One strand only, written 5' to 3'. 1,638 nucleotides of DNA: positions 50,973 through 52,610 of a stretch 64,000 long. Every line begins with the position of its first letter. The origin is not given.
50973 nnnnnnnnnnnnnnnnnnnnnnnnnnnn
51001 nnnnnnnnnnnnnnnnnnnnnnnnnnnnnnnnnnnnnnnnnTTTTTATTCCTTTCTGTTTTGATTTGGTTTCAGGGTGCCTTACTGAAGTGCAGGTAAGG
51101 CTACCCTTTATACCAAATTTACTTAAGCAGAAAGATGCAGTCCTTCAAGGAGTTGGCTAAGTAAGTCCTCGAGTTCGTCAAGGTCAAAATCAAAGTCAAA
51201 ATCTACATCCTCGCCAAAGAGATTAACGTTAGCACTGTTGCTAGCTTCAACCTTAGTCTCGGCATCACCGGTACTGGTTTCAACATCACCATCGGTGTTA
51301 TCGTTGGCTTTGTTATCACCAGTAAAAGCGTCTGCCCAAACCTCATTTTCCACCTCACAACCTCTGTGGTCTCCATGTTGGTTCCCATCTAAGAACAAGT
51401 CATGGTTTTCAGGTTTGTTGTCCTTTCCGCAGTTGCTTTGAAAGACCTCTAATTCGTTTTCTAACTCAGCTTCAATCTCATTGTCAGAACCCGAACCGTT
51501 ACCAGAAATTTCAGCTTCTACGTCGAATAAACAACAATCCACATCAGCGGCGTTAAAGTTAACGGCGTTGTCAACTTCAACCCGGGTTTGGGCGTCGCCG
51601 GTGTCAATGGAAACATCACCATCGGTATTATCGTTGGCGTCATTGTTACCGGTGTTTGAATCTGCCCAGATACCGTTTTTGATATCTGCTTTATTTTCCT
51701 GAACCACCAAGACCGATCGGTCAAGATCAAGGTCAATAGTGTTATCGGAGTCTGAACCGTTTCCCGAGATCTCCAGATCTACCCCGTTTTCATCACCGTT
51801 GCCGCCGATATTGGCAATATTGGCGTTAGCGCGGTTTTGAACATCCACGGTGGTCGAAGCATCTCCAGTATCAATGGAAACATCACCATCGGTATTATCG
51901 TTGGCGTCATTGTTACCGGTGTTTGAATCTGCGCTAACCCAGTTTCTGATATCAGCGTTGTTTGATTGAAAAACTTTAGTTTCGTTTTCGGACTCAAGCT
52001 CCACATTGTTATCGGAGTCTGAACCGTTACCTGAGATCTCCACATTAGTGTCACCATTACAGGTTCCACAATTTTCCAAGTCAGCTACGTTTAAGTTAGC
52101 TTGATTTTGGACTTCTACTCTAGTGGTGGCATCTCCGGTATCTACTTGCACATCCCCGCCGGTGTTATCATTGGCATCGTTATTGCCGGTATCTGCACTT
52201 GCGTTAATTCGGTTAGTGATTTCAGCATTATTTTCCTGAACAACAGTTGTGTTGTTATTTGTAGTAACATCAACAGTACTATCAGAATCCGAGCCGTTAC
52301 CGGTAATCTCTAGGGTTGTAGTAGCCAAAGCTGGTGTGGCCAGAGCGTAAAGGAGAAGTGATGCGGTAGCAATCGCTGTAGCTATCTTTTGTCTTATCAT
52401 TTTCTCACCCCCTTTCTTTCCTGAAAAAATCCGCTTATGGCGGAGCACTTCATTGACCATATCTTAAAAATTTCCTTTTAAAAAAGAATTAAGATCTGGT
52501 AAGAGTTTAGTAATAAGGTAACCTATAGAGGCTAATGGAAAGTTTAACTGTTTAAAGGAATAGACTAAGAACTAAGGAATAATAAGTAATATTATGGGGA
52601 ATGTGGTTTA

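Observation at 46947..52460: Sortase with a cluster of three large secreted proteins built from one novel tandem-repeat family, one ending in an LPISG sorting-signal-like tail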

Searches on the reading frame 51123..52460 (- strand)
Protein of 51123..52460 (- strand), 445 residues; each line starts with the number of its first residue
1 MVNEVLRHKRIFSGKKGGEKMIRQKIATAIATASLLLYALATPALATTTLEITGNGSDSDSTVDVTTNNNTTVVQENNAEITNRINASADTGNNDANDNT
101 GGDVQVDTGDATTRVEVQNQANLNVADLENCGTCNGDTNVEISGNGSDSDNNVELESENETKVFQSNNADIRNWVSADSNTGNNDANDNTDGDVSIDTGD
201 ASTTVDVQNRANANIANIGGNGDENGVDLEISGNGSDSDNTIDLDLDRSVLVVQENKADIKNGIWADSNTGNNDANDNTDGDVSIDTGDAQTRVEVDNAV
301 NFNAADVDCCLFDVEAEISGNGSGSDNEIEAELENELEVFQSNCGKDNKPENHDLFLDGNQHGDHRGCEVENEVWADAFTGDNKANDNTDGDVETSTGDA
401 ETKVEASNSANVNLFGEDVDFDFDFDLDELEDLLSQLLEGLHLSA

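Call 3: search_protein_families(library=pfam, proteins=[window:51123-52460:-], max_evalue=1)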
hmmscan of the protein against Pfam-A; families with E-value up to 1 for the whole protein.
window:51123-52460:- (445 aa): 0 families

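Call 4: search_protein_families(library=ncbifam, proteins=[window:51123-52460:-], max_evalue=1)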
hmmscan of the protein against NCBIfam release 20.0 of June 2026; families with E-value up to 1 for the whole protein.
window:51123-52460:- (445 aa): 0 families

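Call 10: search_solved_structures(query=window:51123-52460:-, max_evalue=10, show_alignments=2)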
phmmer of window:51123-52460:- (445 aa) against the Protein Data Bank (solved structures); distinct sequences matched with E-value up to 10: 0.

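Call 12: find_homologous_proteins(query=window:51123-52460:-, max_evalue=0.001)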
Query window:51123-52460:- (445 aa): 905 proteins with E <= 0.001 among 8000 candidates; the best 120 are listed.
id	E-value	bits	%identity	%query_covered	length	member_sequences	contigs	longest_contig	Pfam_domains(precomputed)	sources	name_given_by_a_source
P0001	1.5e-133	464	60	94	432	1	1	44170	-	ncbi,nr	ncbi:MAG: hypothetical protein Q7S44_01255 [bacterium]|nr:hypothetical protein [bacterium]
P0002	2.7e-126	440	47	95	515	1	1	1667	-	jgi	jgi:hypothetical protein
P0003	1.1e-123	432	55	94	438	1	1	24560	-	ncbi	-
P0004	8.4e-123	429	51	97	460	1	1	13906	-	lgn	-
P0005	3.9e-122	427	57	92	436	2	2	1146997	-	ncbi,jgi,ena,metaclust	metaclust:\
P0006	4.9e-120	420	61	89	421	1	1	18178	-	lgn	-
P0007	3.3e-118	414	54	94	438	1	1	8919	-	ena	-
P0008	5.4e-115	403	55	95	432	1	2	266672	-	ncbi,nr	ncbi:hypothetical protein HY383_02320 [Candidatus Daviesbacteria bacterium]|nr:hypothetical protein 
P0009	5.7e-115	403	55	90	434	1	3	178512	-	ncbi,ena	-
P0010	1.0e-107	379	54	91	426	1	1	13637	-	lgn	-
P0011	6.2e-106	373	54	94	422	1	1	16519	-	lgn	-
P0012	6.5e-106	373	47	94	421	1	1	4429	-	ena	-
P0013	8.6e-105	370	46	92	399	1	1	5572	-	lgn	-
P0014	1.2e-104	369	49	92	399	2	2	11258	-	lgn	-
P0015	2.3e-104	368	52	93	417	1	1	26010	-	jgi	jgi:hypothetical protein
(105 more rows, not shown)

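Call 14: find_encoding_contigs(protein=P0005, flank=8000, max_places=2)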
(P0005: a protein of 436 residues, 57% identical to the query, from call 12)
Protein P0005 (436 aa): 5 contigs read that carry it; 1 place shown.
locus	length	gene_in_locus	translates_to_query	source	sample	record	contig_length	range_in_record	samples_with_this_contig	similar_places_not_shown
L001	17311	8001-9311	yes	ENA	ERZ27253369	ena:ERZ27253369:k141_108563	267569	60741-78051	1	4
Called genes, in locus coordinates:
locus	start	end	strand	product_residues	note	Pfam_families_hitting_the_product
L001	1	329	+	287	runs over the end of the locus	PF02899:Phage_int_SAM_1, PF13495:Phage_int_SAM_4, PF00589:Phage_integrase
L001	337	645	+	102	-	-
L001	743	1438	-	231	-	PF13384:HTH_23 (faint)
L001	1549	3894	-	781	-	PF26449:DUF8128, PF01935:DUF87 (weak)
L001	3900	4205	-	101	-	-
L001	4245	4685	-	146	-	PF09055:Sod_Ni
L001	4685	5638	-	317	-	PF01266:DAO (faint), PF07992:Pyr_redox_2, PF13738:Pyr_redox_3, PF00070:Pyr_redox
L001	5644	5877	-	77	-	-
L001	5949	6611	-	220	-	PF01569:PAP2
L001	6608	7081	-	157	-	PF01467:CTP_transf_like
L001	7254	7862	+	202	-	-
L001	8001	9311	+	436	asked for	-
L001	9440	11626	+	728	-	-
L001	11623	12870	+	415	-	-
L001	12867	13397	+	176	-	PF04203:Sortase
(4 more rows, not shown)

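Call 15: find_encoding_contigs(protein=P0008, flank=8000, max_places=2)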
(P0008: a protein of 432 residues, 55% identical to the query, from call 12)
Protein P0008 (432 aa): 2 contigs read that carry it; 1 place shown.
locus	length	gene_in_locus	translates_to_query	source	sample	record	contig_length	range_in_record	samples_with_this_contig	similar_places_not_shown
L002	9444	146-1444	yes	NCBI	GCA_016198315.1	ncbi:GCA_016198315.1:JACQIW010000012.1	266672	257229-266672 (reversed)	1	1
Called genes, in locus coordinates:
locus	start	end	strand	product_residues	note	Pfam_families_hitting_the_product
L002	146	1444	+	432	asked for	-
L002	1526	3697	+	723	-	-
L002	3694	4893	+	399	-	-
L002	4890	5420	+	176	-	PF04203:Sortase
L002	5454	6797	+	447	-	-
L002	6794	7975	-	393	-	PF22148:Fervidolysin_NPro-like, PF00082:Peptidase_S8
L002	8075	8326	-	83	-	-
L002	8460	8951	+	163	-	-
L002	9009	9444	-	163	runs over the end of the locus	-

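Call 26: find_related_loci(query=A1, collection=genome_contigs, flank=8000)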
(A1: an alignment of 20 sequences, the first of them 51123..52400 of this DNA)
Query A1 (425 aa) in genome_contigs; peptide patterns used: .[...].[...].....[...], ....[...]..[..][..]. (x = any residue, [..] = any of these).
247 stretches matched a pattern; 194 encode a relative of the query (tblastn E <= 1e-3); the best 80 are kept; 80 distinct loci.
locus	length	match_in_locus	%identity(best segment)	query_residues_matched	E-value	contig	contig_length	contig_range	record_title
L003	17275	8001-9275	60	1-417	6e-133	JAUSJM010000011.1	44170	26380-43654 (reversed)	MAG: bacterium isolate E14_metabat.bin.301 E14_k141_1464407, whole genome shotgun sequence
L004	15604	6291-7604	55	1-420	8e-125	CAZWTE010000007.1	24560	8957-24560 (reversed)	MAG TPA_asm: uncultured Gammaproteobacteria bacterium isolate binchicken_co144_909 genome assembly, contig: NODE_4256_le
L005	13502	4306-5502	55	2-400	3e-123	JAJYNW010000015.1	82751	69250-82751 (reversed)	MAG: bacterium isolate DBS2-4.bin98 NODE_408_length_82751_cov_4.50189, whole genome shotgun sequence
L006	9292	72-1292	55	6-423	1e-113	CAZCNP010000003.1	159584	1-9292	MAG TPA_asm: uncultured Gammaproteobacteria bacterium isolate binchicken_co38_1123 genome assembly, contig: NODE_238_len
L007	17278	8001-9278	51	2-405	3e-105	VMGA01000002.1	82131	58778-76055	MAG: Microgenomates group bacterium Gr01-1014_16 G01um101416_scaffold_243, whole genome shotgun sequence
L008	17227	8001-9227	50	2-421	1e-104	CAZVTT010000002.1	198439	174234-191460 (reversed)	MAG TPA_asm: uncultured Gammaproteobacteria bacterium isolate SRP292972_co1_32 genome assembly, contig: NODE_96_length_1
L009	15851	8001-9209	51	3-415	1e-104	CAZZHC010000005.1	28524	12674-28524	MAG TPA_asm: uncultured Gammaproteobacteria bacterium isolate SRP269290_co4_53 genome assembly, contig: NODE_719_length_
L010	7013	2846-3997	52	2-407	1e-103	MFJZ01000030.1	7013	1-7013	MAG: Candidatus Gottesmanbacteria bacterium RIFCSPLOWO2_01_FULL_49_10 rifcsplowo2_01_scaffold_30608, whole genome shotgu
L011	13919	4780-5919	51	2-403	4e-102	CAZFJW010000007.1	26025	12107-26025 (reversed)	MAG TPA_asm: uncultured Gammaproteobacteria bacterium isolate SRP342105_co1_31 genome assembly, contig: NODE_2454_length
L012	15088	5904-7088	52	2-417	3e-101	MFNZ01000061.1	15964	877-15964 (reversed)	MAG: Candidatus Levybacteria bacterium RIFCSPHIGHO2_02_FULL_37_13 rifcsphigho2_02_scaffold_9034, whole genome shotgun se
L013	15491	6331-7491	52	2-398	7e-100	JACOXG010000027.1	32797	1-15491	MAG: Candidatus Daviesbacteria bacterium isolate NC_groundwater_147_Ag_S-0.1um_38_19 S4_GD2017_2_S1_scaffold_2574, whole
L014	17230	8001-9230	50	2-423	1e-99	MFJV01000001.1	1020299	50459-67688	MAG: Candidatus Gottesmanbacteria bacterium RIFCSPLOWO2_01_FULL_43_11b rifcsplowo2_01_scaffold_30, whole genome shotgun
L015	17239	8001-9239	50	2-403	7e-100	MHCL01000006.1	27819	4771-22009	MAG: Candidatus Chisholmbacteria bacterium RIFCSPLOWO2_01_FULL_49_14 rifcsplowo2_01_scaffold_12655, whole genome shotgun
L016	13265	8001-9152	49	2-403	1e-99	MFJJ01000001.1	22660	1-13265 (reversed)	MAG: Candidatus Gottesmanbacteria bacterium RIFCSPHIGHO2_01_FULL_46_14 rifcsphigho2_01_scaffold_10795, whole genome shot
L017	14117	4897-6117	50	2-418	1e-99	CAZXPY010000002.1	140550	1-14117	MAG TPA_asm: uncultured Gammaproteobacteria bacterium isolate binchicken_co134_1330 genome assembly, contig: NODE_282_le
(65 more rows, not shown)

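Call 27: predict_structure(alignment_id=A2)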
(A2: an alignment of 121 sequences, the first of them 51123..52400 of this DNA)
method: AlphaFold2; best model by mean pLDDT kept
length: 425 residues; sequences in the alignment: 121
mean_pLDDT: 83.4   pTM: 0.73
mean pLDDT of the five models: 83.4, 82.2, 82.2, 81.1, 75.9
residues with pLDDT >= 90: 244; 70-90: 91; 50-70: 51; < 50: 39
segments of 3 or more residues with pLDDT < 50: 1-15, 17-19, 332-343, 422-425
pLDDT, mean of each block of 10 residues (from residue 1): 41 48 64 88 88 91 96 87 91 96 86 75 93 92 94 97 88 92 97 89 80 94 93 94 97 86 93 96 86 88 93 92 69 47 63 96 85 91 95 78 54 60 43
secondary structure, 60 per line:
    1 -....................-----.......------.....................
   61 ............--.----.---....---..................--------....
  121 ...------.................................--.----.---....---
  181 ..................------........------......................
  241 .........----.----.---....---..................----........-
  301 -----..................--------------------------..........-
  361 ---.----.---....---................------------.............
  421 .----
elements in order: H2-21 E27-33 E40-72 E84-87 E91-108 E117-123 E130-162 E174-177 E181-198 E205-212 E219-249 E263-266 E270-287 E292-299 E306-323 E350-359 E373-376 E380-395 H408-421

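Call 46: fold_search(model_id=the predicted structure, library=pdb)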
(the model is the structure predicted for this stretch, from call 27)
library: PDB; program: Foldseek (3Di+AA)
matches with E <= 10: 114; with E <= 0.001: 0
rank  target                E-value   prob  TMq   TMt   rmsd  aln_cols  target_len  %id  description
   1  9u4u_A                1.5e-02  0.12  0.07  0.18  36.7       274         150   12  Structure of the functional amyloid FapC from Pseudomonas sp.UK4 (released 2025-08-06)
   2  6n2b_A                1.6e-01  0.01  0.05  0.06  40.1       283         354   11  The Crystal Structure of Caldicellulosiruptor kristjanssonii Tapirin C-terminal domain (released 2018-12-19)
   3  8c50_A                1.7e-01  0.01  0.05  0.05  44.2       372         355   12  Pontibacter korlensis curli subunit CsgA (released 2023-06-28)
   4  7xza_A                2.5e-01  0.00  0.04  0.04  42.2       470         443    8  Mutant (Y242F) of the N-terminal domain of fucoidan lyase FdlA (released 2022-09-28)
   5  7xze_A                2.7e-01  0.01  0.04  0.04  40.6       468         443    7  Mutant (H176A) of the N-terminal domain of fucoidan lyase FdlA (released 2022-09-28)
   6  1k5c                  3.3e-01  0.01  0.04  0.05  41.5       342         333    9  Endopolygalacturonase I from Stereum purpureum at 0.96 A resolution (released 2002-06-05)
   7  2zu0_B                3.4e-01  0.02  0.06  0.07  39.3       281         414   10  Crystal structure of SufC-SufD complex involved in the iron-sulfur cluster biosynthesis (released 2009-03-10)
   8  7xz9_A                3.6e-01  0.01  0.04  0.04  41.8       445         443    7  Mutant (E236A) of the N-terminal domain of fucoidan lyase FdlA (released 2022-09-28)
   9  4kh3                  3.6e-01  0.01  0.06  0.05  45.7       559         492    9  Structure of a bacterial self-associating protein (released 2014-01-15)
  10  2v5i                  4.2e-01  0.01  0.04  0.03  42.2       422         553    7  Structure of the receptor-binding protein of bacteriophage Det7: a podoviral tailspike in a myovirus (released 2008-02-19)
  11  5awf_A                4.8e-01  0.01  0.06  0.06  37.2       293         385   10  Crystal structure of SufB-SufC-SufD complex from Escherichia coli (released 2015-11-11)
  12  4nk6                  5.1e-01  0.00  0.04  0.04  42.0       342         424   12  Crystal Structure of the periplasmic alginate epimerase AlgG (released 2014-01-15)
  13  6bea                  5.3e-01  0.01  0.06  0.06  43.7       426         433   10  Crystal structure of the autotransporter UpaB from E. coli strain CFT073 (released 2019-04-10)
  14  7xz8                  5.3e-01  0.01  0.05  0.04  42.1       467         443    6  Mutant (K141A) of the N-terminal domain of fucoidan lyase FdlA (released 2022-09-28)
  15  4z05_A                5.9e-01  0.01  0.04  0.07  41.0       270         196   10  C. bescii Family 3 pectate lyase mutant E84A (released 2015-12-23)
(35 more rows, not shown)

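Call 49: search_solved_structures(query=A2, max_evalue=10, show_alignments=3)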
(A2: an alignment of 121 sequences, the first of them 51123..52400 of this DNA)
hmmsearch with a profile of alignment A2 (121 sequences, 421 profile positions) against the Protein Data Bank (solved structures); distinct sequences matched with E-value up to 10: 0.

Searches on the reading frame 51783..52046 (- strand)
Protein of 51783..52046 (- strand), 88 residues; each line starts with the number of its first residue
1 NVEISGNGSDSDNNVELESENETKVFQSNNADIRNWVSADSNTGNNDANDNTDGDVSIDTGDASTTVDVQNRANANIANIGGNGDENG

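Call 55: search_protein_families(library=pfam, proteins=[window:51783-52046:-], max_evalue=10)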
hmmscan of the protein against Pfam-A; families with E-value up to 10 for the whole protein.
window:51783-52046:- (88 aa): 1 family
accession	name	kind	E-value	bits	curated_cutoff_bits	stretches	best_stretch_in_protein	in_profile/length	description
PF20003.4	fvmX5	-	0.41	10.9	24.2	1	9-40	81-112/187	FtsH ternary system domain X5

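Call 61: search_protein_representatives(alignment_id=A4)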
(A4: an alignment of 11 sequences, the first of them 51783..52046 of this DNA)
Query: 11 sequences, 88 profile positions. Proteins with E-value up to 0.001 (for the whole library): 3301; up to 1e-10: 2226; up to 1e-30: 865. The best 150 are listed.
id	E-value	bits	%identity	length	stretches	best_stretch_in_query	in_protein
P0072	1.5e-102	352.4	-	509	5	2-85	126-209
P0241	1.1e-97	336.8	-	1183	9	3-80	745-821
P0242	1.8e-96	332.9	-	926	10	2-75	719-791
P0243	1.9e-92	320.0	-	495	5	2-84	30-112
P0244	3.1e-92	319.3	-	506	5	2-84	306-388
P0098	1.5e-88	307.4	-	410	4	3-84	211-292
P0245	2.9e-88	306.6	-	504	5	2-84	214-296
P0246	1.1e-87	304.7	-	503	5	3-84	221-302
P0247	1.6e-86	301.0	-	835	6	1-78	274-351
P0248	1.1e-85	298.3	-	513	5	2-86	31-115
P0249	4.6e-84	293.1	-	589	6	3-77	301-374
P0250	8.9e-84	292.2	-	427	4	2-81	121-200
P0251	3.1e-83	290.5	-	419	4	2-85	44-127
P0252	1.6e-82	288.2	-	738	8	3-83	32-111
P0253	1.8e-82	288.0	-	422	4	2-84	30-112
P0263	1.5e-79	278.6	-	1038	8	2-79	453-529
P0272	2.8e-76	268.2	-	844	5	1-82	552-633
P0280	6.4e-74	260.6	-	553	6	6-82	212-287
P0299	9.6e-71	250.4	-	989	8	2-81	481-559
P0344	4.3e-66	235.5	-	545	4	8-81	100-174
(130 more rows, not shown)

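Call 62: search_protein_families(library=pfam, proteins=[P0241, P0242, P0247, P0263, P0299, P0252, P0249, P0344, P0272, P0280], max_evalue=0.01)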
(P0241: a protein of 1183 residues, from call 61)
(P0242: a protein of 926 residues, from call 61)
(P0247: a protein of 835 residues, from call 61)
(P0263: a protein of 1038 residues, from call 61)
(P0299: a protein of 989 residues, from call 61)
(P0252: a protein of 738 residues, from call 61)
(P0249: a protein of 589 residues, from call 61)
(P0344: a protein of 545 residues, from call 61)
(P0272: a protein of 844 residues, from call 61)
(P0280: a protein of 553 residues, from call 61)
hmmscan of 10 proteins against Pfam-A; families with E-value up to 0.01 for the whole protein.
P0241 (1183 aa): 0 families

P0242 (926 aa): 0 families

P0247 (835 aa): 0 families

P0263 (1038 aa): 0 families

P0299 (989 aa): 0 families

P0252 (738 aa): 1 family
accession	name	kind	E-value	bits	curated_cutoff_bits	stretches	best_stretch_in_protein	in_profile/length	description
PF24110.1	DUF7385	-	0.0033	17.5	28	0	554-570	18-34/72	Family of unknown function (DUF7385)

P0249 (589 aa): 0 families

P0344 (545 aa): 0 families

P0272 (844 aa): 0 families

P0280 (553 aa): 0 families
